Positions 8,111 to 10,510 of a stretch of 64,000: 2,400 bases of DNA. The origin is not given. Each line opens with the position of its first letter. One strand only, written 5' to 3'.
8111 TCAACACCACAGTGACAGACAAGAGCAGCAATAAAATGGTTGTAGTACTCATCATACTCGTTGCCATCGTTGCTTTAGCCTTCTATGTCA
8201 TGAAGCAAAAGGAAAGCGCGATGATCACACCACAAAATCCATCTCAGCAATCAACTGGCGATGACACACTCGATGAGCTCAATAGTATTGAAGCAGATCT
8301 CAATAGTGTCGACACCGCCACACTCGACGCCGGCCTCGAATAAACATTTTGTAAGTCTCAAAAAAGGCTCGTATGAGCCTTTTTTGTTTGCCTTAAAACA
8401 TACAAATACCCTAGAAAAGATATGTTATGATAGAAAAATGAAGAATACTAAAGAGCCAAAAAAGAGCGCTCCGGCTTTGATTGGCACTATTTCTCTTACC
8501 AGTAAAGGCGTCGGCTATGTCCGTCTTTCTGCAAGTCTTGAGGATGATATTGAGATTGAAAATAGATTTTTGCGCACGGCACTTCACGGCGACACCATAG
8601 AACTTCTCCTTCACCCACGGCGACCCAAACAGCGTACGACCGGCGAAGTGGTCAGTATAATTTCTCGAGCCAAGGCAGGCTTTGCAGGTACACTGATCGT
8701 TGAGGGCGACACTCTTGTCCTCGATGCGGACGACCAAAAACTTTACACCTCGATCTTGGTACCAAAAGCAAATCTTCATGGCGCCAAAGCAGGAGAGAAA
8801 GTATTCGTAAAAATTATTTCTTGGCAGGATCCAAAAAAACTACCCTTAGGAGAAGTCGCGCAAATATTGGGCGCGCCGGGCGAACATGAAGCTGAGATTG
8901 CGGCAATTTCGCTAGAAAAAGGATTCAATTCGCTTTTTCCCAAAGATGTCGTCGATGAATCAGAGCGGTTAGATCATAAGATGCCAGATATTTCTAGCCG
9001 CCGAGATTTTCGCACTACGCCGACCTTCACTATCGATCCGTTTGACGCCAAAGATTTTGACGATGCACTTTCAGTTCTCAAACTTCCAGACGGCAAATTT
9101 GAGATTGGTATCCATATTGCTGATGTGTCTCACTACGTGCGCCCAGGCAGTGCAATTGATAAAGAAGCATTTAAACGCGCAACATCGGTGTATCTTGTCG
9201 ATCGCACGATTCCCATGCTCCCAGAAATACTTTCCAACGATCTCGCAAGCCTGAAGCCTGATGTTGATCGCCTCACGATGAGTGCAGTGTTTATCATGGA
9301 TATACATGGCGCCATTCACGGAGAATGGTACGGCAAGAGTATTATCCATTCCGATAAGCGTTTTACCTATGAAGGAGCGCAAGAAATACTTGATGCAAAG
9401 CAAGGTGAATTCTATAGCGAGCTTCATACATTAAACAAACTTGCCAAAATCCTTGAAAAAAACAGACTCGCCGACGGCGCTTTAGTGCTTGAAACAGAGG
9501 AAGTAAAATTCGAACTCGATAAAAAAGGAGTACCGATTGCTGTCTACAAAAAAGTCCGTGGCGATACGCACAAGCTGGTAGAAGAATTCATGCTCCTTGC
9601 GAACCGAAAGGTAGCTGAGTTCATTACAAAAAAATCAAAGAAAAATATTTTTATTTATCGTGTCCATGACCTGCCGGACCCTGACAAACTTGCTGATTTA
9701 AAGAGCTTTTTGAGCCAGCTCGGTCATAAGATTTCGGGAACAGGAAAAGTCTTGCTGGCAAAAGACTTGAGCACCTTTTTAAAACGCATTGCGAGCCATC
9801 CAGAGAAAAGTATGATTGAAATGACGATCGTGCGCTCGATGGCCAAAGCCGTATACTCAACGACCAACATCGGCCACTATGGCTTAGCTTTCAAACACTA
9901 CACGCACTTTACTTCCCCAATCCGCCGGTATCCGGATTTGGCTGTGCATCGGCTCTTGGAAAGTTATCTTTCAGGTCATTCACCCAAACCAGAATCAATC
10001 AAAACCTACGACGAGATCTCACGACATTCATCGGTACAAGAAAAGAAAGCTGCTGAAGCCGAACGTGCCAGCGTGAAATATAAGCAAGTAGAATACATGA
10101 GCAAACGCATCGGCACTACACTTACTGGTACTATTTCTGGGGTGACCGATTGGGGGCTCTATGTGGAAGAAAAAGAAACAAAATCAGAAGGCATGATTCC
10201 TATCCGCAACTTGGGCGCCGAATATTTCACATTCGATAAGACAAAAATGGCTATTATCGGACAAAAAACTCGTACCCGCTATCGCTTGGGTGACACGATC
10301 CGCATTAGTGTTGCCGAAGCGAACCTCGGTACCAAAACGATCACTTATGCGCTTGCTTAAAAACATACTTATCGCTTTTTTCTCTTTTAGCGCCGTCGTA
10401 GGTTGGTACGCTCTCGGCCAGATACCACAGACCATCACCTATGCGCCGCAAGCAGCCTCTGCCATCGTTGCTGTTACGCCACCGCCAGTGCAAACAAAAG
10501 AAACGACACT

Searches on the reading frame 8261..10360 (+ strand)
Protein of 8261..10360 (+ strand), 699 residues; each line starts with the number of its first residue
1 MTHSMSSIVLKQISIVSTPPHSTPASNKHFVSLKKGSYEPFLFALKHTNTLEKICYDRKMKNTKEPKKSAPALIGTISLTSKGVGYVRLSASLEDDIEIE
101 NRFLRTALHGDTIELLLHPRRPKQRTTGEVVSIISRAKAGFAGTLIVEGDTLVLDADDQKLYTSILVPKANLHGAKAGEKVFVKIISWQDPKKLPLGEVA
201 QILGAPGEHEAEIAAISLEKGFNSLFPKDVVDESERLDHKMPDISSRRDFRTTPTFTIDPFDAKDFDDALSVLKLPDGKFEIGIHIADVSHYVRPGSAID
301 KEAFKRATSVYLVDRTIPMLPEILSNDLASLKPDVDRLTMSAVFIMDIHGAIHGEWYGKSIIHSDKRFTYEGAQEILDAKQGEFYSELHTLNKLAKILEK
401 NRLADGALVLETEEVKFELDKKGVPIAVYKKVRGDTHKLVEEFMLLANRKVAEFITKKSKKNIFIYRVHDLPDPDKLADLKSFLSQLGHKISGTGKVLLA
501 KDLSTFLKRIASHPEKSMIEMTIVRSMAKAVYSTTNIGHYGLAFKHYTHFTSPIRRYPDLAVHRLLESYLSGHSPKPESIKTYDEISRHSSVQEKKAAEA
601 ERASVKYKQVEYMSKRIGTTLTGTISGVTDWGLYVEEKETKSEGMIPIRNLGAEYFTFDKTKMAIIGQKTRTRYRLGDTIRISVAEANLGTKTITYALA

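Call 68: search_protein_families(library=pfam, proteins=[window:8261-10360:+], max_evalue=0.0001)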
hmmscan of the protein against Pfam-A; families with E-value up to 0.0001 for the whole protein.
window:8261-10360:+ (699 aa): 4 families
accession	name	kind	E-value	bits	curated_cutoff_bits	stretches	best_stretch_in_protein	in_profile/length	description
PF00773.25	RNB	-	5.1e-113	378.1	29.3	1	247-571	1-325/326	RNB domain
PF17876.7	CSD2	-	1.1e-18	67.4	26.2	1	156-227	4-74/74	Cold shock domain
PF08206.17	OB_RNB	-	5.6e-08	32.8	24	1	75-133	1-58/58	Ribonuclease B OB domain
PF17849.7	OB_Dis3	-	7.1e-08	32.9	22.8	1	165-220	14-76/77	Dis3-like cold-shock domain 2 (CSD2)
